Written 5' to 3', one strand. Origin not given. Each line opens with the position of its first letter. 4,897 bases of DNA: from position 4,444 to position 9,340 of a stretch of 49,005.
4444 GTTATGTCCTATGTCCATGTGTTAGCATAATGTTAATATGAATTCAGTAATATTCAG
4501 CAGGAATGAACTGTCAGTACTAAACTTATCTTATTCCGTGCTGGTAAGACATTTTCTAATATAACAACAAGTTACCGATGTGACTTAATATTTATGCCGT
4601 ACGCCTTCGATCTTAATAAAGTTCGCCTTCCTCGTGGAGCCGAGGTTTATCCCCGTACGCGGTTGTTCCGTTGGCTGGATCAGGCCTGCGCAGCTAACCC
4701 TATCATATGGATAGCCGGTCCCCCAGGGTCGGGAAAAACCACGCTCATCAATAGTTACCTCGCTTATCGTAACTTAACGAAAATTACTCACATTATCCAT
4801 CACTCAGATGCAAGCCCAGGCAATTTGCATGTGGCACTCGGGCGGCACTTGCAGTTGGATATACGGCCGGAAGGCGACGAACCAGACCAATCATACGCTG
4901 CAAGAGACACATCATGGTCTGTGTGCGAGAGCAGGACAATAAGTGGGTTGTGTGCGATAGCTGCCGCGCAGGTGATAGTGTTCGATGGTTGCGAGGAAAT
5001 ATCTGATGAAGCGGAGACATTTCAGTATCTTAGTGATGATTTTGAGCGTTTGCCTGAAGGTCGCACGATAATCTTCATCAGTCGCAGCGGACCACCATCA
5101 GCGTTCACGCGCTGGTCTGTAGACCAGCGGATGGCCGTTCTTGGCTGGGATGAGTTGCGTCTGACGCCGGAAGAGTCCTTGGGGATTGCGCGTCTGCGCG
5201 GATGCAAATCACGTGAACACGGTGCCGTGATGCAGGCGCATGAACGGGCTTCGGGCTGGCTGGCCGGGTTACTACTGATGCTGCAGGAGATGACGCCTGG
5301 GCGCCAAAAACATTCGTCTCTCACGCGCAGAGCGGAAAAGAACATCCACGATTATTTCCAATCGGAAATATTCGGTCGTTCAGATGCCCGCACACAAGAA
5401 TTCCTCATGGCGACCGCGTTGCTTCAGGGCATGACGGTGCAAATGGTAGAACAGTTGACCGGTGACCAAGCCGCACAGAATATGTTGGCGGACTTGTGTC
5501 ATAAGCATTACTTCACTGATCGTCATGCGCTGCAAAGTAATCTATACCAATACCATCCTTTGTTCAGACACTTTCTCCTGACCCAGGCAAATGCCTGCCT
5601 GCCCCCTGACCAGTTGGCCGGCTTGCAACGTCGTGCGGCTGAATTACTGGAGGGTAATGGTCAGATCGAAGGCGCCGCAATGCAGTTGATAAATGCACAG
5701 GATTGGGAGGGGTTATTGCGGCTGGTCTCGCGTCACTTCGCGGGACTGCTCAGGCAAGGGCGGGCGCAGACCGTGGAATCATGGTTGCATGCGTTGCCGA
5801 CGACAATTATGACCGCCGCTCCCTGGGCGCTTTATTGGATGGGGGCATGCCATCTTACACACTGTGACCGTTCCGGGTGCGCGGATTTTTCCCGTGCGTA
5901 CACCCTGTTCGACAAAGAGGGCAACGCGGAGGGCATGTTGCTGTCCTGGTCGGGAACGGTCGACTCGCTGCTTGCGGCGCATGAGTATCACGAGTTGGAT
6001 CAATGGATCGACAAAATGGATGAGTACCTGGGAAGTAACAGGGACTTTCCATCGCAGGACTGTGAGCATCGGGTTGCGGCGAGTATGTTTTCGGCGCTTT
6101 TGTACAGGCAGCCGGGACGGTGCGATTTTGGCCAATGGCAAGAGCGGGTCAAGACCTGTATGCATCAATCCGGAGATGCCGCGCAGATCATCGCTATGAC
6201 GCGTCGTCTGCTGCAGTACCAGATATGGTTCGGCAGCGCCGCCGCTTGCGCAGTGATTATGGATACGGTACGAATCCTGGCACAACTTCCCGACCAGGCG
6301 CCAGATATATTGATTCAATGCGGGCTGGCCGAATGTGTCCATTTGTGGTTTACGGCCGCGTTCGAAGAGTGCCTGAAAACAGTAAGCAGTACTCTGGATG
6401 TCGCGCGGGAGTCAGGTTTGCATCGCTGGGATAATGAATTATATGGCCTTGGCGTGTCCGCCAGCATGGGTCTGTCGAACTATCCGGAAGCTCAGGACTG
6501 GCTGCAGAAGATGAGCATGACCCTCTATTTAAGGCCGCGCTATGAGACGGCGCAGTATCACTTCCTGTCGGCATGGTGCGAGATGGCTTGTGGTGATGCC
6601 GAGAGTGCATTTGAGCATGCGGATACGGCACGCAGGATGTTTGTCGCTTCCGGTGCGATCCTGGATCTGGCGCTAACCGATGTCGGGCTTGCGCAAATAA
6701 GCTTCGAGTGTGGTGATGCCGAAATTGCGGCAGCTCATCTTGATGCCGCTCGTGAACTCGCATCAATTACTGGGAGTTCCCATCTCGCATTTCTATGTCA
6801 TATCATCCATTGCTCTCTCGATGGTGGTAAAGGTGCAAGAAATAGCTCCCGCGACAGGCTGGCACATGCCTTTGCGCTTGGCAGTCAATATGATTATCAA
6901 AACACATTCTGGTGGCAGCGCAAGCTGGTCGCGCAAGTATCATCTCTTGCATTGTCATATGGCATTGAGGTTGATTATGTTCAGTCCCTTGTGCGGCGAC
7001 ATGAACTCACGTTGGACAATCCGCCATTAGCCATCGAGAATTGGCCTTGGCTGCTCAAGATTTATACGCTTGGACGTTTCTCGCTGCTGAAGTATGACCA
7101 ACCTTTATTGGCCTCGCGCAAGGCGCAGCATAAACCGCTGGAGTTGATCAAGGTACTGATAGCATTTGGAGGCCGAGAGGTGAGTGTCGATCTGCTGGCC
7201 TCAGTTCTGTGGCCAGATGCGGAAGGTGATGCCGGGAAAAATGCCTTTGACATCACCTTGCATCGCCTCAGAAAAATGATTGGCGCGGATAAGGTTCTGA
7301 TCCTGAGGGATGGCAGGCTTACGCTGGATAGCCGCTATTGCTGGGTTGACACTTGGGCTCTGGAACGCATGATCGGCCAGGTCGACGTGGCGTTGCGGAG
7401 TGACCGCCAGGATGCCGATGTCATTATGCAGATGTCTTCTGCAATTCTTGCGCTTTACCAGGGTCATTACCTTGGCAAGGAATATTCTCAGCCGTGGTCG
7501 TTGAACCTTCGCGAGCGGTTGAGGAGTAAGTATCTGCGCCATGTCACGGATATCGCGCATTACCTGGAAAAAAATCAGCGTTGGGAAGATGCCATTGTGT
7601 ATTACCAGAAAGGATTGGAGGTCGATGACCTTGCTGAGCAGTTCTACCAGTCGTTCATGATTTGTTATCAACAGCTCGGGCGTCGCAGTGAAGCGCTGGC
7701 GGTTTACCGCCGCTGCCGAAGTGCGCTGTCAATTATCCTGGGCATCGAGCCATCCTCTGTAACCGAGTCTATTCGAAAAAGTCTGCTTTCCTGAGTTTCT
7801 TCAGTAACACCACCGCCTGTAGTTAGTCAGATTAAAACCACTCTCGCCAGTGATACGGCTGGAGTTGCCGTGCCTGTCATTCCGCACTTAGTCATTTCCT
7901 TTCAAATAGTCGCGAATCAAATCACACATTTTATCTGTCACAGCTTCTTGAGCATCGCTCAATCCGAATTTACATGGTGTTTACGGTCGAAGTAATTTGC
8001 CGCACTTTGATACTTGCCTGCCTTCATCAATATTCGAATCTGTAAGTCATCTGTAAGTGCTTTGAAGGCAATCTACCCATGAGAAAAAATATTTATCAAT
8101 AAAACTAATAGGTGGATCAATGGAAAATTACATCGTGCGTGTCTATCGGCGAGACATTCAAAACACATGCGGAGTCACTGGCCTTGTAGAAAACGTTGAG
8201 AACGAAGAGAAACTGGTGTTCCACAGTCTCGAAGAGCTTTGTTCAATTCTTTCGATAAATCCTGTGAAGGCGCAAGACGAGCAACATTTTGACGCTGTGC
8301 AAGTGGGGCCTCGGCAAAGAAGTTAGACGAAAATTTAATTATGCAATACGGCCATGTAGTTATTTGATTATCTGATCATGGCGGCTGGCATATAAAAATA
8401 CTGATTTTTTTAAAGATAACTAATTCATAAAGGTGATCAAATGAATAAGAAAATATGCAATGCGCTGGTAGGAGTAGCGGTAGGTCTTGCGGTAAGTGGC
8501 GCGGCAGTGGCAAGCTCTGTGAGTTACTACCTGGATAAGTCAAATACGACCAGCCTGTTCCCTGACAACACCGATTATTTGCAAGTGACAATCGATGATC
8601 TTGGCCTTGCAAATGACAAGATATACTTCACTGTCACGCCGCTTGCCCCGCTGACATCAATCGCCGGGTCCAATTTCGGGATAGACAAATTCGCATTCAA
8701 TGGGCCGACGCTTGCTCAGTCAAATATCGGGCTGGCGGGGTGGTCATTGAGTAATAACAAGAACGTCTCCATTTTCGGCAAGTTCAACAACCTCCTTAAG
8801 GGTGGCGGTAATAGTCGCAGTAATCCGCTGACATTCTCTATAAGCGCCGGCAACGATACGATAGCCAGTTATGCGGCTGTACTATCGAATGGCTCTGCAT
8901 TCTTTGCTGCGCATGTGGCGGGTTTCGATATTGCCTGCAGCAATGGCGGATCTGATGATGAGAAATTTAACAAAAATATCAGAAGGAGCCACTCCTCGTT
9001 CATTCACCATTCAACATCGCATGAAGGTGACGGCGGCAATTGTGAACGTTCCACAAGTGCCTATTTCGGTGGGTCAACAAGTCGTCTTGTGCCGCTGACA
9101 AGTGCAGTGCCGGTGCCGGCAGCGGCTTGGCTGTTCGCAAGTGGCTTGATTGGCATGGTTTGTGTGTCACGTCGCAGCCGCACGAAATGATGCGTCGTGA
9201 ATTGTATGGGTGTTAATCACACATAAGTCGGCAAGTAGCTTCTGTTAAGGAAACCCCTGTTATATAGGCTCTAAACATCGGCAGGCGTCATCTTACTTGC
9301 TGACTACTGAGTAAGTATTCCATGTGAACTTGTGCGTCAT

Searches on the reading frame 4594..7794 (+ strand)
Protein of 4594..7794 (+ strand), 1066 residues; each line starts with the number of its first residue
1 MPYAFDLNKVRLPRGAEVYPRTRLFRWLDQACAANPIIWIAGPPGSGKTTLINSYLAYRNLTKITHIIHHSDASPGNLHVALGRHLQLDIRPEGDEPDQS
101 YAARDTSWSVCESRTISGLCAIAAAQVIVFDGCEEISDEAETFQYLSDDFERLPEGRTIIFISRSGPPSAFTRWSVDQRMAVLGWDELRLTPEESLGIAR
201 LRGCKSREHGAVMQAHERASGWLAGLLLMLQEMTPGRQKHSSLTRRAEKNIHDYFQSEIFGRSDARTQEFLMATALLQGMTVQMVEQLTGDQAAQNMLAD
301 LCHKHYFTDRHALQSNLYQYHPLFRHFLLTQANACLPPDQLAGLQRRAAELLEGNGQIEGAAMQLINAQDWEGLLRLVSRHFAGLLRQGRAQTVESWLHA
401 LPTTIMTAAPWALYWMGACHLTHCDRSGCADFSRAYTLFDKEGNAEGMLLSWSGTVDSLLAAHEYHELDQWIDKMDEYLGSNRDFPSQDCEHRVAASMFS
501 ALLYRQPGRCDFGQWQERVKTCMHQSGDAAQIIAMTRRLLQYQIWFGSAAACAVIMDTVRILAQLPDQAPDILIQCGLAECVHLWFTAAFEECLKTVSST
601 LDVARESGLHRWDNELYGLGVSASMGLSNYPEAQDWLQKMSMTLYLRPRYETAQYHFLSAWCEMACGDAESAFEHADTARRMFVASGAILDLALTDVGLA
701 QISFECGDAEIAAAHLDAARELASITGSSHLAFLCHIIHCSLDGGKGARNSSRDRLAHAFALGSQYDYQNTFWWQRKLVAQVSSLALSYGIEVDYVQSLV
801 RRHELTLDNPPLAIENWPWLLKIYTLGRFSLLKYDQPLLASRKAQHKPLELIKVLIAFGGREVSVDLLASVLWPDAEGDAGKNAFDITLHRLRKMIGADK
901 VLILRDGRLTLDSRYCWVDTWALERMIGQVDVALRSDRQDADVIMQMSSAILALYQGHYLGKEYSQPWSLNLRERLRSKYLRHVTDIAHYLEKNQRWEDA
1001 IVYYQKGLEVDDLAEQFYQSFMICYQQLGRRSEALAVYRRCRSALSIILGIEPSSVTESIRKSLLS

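Call 16: search_protein_families(library=ncbifam, proteins=[window:4594-7794:+], max_evalue=0.00001)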
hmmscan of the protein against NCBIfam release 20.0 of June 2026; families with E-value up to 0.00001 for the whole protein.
window:4594-7794:+ (1066 aa): 2 families
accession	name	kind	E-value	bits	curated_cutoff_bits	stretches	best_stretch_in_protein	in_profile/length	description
NF003420.0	PRK04841.1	equivalog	3.4e-41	141.2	537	1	14-410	12-409/903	HTH-type transcriptional regulator MalT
NF053617.1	SARPRegAfsRStmc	equivalog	2e-06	26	1430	1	840-1063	47-264/986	SARP-family global regulator AfsR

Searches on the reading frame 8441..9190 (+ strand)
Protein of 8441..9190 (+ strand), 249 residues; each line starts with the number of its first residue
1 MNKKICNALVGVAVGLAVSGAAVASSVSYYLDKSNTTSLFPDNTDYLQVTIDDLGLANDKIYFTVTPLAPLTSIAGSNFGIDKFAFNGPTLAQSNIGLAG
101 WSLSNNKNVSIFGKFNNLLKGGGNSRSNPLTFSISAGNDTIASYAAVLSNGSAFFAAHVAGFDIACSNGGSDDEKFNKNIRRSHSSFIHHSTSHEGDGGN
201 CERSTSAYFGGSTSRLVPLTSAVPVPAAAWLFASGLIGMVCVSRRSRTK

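Call 16: search_protein_families(library=ncbifam, proteins=[window:8441-9190:+], max_evalue=0.00001)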
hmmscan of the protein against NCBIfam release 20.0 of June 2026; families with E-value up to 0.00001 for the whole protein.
window:8441-9190:+ (249 aa): 1 family
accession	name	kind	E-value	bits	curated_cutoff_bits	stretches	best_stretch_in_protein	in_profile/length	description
NF033554.9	floc_PepA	equivalog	1.7e-06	28.1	80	1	133-246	151-260/261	flocculation-associated PEP-CTERM protein PepA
